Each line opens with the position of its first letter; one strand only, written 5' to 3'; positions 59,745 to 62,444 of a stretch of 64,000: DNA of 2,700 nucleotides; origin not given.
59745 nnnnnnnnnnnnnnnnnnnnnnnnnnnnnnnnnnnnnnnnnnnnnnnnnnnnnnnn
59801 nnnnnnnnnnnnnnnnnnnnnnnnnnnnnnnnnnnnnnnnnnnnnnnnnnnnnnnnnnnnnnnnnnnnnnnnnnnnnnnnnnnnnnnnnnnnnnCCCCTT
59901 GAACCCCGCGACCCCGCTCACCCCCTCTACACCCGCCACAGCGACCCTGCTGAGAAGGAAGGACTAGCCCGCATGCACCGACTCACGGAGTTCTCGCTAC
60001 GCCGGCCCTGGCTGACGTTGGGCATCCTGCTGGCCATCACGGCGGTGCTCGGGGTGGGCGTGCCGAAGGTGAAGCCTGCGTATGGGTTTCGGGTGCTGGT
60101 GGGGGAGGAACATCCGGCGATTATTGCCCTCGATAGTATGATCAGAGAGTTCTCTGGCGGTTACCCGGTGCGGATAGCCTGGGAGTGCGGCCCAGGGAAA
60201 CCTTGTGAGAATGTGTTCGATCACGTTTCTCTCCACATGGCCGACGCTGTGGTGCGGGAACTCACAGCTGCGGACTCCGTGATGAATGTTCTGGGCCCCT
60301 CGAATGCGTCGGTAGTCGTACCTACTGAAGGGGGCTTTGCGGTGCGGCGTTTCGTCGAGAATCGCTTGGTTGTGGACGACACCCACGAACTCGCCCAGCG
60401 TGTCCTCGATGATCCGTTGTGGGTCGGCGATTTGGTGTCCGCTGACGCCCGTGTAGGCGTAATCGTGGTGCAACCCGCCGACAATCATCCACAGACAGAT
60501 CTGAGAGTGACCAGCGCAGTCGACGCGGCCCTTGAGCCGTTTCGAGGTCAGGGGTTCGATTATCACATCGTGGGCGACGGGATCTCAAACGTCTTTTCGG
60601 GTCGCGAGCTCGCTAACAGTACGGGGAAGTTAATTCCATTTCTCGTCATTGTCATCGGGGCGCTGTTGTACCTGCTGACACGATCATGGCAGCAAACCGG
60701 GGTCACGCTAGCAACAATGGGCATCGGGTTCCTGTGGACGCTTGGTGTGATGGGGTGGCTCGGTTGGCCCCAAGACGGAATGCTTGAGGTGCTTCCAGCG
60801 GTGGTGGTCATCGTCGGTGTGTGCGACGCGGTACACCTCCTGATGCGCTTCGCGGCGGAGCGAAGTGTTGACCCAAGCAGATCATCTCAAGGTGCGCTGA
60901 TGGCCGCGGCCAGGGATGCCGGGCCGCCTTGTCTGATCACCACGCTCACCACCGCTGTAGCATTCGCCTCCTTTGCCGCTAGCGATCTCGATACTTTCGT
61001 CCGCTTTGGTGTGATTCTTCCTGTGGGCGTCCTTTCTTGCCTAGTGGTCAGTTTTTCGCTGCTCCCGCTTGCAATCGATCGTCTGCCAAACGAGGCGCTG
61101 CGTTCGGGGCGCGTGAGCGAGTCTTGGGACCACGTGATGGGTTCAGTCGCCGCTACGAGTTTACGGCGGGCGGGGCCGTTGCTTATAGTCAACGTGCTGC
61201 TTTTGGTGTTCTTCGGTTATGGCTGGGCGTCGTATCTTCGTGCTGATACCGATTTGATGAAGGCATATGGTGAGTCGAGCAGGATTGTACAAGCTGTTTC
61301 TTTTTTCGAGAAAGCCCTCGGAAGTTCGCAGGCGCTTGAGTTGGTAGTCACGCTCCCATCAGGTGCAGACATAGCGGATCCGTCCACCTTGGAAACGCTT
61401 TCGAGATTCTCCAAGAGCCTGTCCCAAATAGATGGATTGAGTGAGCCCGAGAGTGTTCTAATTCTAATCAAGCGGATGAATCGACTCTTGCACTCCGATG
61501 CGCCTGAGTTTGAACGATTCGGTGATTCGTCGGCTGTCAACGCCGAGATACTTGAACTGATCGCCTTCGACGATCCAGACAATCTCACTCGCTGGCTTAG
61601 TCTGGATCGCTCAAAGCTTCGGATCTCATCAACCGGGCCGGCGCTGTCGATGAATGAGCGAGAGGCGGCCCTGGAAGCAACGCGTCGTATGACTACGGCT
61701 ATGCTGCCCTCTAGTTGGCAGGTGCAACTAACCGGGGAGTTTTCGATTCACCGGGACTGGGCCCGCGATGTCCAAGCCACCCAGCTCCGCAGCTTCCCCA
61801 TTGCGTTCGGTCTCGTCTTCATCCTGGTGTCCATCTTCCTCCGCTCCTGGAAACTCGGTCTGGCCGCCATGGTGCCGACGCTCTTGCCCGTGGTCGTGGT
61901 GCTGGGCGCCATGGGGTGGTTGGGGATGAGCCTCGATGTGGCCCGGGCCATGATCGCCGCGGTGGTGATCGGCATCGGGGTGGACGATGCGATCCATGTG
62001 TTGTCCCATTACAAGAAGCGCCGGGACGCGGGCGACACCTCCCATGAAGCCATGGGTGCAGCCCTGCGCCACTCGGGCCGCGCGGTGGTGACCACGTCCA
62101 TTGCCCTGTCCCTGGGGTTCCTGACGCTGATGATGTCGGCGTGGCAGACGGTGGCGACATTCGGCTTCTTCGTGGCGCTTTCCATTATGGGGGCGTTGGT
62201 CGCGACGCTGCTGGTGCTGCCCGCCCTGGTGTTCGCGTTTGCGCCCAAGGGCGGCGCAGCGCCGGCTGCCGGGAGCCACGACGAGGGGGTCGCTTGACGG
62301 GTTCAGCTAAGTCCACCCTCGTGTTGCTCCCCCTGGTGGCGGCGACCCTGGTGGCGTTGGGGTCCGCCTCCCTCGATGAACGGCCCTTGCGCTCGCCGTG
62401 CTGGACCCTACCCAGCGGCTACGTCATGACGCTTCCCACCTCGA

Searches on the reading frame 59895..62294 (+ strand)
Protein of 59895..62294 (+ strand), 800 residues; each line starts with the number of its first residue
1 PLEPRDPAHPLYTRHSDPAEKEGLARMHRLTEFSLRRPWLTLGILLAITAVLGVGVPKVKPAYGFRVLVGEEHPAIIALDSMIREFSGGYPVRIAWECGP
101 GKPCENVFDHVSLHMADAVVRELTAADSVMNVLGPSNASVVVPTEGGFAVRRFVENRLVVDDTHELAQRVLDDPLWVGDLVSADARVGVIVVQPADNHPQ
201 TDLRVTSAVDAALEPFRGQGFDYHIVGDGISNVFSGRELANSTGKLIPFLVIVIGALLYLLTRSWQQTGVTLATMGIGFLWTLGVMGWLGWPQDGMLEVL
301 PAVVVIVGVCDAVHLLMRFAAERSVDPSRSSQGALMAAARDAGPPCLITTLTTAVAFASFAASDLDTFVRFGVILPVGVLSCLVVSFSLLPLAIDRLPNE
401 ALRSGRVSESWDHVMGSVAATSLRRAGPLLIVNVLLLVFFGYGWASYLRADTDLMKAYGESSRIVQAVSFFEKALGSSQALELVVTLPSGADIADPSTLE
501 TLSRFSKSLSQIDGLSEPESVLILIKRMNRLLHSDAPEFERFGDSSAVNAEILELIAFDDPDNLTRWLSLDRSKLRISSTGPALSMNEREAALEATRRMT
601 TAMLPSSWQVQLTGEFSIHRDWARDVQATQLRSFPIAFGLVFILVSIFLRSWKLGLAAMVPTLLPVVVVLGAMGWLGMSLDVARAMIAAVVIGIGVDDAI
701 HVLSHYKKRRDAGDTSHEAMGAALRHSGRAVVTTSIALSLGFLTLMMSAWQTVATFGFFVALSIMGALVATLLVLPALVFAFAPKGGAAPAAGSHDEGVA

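Call 48: search_protein_families(library=pfam, proteins=[window:59895-62294:+], max_evalue=0.0001)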
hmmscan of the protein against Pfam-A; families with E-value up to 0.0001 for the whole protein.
window:59895-62294:+ (800 aa): 5 families
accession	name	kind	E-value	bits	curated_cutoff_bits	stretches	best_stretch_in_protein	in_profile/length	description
PF03176.21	MMPL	-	2.4e-33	115.9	20.5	2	536-785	47-305/333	MMPL family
PF02460.24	Patched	-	2e-18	67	23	2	654-779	30-154/156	Patched SSD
PF12349.14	Sterol-sensing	-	2.7e-13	50.5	22.3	1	652-767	6-121/153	Sterol-sensing domain of SREBP cleavage-activation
PF00873.25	ACR_tran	-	4.6e-09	35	28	1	592-779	829-1017/1021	AcrB/AcrD/AcrF family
PF02355.23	SecD_SecF_C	-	3.4e-07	30.3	20.5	1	620-779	23-183/189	Protein export membrane protein SecD/SecF, C-terminal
